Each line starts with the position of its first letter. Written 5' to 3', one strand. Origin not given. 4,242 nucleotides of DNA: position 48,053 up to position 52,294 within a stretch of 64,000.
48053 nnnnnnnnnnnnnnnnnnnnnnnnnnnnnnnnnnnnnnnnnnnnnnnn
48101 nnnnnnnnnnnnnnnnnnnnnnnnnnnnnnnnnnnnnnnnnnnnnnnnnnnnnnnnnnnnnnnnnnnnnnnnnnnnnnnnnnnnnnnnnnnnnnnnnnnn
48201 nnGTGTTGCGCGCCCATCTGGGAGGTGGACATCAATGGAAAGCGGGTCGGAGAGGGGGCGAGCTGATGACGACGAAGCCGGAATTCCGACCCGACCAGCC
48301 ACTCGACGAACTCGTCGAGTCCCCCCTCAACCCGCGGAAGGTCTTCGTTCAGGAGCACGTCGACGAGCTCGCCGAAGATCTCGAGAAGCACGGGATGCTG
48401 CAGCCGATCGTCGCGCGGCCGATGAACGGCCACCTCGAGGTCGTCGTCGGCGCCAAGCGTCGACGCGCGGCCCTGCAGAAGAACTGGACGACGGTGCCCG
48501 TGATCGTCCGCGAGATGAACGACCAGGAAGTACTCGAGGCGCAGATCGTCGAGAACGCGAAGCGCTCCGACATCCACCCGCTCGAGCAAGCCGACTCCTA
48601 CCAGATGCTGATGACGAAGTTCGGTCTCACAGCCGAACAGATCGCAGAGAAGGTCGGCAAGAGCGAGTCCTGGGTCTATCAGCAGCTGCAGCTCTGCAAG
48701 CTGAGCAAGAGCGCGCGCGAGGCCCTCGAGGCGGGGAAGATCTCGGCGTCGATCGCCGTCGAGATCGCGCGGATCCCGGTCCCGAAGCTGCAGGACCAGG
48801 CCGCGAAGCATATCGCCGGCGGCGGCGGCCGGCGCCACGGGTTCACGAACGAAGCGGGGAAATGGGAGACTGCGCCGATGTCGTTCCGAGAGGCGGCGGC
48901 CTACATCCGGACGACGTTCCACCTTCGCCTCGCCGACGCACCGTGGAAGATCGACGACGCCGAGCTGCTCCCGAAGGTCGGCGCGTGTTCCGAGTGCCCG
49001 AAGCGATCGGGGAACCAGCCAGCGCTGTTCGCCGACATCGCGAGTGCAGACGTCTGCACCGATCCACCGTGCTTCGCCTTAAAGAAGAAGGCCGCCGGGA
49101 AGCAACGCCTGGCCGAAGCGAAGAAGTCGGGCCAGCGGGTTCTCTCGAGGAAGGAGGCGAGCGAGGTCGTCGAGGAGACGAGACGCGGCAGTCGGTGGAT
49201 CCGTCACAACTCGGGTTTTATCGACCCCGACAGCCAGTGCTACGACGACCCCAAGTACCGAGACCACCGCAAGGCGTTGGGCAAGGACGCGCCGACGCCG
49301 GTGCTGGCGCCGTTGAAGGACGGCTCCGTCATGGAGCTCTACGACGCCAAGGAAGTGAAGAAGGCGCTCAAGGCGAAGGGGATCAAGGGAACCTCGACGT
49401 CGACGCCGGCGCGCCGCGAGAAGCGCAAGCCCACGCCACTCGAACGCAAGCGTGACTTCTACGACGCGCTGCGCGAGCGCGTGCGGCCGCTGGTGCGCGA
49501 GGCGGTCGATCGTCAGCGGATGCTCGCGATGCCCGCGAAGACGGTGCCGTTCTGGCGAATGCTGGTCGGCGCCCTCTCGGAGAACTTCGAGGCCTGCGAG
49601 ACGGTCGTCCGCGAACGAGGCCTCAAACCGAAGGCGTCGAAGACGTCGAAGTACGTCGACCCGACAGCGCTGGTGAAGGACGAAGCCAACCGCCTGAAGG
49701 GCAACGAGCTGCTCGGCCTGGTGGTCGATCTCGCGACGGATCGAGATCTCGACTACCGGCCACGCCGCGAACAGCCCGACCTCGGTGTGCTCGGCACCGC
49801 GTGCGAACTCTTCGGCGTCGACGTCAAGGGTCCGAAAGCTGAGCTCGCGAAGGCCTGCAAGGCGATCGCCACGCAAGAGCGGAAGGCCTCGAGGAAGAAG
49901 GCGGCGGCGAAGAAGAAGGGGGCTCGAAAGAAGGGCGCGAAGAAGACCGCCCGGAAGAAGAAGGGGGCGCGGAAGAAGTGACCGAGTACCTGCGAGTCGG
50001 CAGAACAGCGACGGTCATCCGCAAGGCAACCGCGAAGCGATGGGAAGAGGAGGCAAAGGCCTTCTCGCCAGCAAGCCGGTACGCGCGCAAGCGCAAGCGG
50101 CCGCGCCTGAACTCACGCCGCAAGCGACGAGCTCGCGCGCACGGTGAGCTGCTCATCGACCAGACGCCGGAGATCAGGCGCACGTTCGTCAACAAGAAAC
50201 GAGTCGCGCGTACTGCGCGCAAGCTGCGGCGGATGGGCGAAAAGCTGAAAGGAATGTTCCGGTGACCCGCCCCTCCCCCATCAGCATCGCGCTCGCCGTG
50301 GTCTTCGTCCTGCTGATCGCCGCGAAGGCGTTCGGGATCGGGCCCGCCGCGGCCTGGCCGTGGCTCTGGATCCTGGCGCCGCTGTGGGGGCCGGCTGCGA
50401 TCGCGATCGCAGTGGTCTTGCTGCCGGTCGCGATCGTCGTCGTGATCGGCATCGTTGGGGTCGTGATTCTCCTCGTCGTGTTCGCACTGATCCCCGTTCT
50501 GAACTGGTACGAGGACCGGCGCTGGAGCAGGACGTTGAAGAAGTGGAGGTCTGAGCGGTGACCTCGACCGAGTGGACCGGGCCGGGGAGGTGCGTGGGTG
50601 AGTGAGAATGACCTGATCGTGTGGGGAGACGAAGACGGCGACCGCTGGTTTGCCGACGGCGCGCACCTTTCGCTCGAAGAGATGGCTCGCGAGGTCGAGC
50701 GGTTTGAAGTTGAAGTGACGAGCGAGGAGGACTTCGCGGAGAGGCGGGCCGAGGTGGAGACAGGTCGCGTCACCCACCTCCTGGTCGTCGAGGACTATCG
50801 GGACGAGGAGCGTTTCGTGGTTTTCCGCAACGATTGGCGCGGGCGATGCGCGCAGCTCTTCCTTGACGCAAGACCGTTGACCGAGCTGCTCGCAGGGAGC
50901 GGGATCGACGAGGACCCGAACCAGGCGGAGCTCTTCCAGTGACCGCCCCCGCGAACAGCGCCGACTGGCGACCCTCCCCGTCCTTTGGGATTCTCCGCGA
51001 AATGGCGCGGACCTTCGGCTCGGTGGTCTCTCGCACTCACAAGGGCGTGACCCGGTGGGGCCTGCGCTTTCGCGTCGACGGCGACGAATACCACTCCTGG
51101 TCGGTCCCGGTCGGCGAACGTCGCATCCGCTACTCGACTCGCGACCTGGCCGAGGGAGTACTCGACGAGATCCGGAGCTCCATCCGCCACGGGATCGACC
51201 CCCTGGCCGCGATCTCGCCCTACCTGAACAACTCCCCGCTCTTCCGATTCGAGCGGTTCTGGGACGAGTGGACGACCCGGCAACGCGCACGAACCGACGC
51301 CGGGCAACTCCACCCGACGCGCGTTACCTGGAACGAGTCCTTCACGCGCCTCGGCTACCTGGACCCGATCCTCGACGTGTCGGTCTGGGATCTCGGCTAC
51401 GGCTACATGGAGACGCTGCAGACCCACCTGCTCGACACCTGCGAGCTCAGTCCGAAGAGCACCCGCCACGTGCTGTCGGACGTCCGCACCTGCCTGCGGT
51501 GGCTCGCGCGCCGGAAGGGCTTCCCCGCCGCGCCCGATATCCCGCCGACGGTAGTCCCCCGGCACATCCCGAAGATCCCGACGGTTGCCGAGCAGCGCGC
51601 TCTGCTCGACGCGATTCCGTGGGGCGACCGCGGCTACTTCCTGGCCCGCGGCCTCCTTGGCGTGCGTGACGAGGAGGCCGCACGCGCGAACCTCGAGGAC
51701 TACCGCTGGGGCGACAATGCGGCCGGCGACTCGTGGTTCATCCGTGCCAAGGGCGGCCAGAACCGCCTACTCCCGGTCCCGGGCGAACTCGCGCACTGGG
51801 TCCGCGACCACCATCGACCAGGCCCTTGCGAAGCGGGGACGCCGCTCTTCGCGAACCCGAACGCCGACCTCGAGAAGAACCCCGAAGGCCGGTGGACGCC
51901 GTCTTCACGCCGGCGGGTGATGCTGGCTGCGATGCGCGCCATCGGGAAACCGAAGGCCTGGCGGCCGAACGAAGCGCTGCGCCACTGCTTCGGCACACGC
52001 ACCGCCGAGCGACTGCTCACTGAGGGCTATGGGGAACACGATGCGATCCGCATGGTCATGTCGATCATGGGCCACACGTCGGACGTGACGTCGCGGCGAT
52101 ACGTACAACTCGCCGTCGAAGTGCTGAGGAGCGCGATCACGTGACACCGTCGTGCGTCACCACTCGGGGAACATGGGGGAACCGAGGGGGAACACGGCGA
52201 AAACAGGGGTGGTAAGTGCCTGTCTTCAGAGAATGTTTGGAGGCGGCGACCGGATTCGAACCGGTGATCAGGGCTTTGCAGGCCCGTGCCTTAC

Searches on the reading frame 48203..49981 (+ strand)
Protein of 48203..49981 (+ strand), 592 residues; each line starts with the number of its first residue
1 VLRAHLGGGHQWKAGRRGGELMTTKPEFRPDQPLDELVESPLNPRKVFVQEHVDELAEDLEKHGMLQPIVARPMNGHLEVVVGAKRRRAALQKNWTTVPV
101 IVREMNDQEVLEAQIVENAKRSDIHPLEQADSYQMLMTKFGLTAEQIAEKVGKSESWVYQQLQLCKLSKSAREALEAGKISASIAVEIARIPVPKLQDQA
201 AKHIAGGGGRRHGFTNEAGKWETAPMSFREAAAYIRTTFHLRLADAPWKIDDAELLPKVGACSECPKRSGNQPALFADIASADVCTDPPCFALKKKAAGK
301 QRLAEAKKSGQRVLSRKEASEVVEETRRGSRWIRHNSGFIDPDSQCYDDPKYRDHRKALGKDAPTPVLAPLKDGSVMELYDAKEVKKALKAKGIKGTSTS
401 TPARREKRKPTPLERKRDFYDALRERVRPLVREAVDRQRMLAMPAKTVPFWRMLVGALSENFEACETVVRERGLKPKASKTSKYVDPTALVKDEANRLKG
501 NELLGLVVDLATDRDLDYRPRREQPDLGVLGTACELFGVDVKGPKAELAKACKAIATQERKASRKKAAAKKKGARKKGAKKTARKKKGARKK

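Call 77: search_protein_families(library=pfam, proteins=[window:48203-49981:+], max_evalue=0.001)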
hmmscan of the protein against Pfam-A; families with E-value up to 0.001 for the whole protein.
window:48203-49981:+ (592 aa): 2 families
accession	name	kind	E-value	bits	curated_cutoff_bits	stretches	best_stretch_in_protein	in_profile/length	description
PF02195.25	ParB_N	-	3.2e-21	75.6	26.3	1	33-119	7-94/95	ParB N-terminal domain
PF17762.8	HTH_ParB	-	2.1e-17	63.6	22.6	1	123-205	2-84/102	ParB HTH domain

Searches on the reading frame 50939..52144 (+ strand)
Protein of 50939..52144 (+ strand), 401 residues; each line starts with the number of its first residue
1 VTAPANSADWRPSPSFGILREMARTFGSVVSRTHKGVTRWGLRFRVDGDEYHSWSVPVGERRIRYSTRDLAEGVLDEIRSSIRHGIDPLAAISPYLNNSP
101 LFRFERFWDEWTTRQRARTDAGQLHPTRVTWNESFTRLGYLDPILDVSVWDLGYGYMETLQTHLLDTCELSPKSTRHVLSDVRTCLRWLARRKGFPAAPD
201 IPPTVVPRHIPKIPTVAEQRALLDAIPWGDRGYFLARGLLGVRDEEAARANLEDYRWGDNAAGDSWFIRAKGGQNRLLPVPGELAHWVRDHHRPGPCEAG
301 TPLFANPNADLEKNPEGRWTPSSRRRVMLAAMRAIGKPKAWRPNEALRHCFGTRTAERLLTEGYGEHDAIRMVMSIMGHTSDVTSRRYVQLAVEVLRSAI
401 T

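Call 39: search_protein_families(library=pfam, proteins=[window:50939-52144:+], max_evalue=0.01)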
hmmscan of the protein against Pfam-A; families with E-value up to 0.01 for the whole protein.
window:50939-52144:+ (401 aa): 1 family
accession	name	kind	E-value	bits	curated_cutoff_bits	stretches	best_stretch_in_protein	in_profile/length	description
PF00589.27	Phage_integrase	-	0.0006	20.1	27.1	1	241-392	35-169/172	Phage integrase family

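Call 52: search_protein_families(library=phrogs, proteins=[window:50939-52144:+], max_evalue=0.05)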
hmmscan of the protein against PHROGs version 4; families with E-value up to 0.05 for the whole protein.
window:50939-52144:+ (401 aa): 2 families
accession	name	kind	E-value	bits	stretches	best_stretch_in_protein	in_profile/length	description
phrog_1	-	integration and excision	5.6e-13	50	1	36-400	120-444/611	integrase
phrog_216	-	integration and excision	0.00015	22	1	215-397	57-230/301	integrase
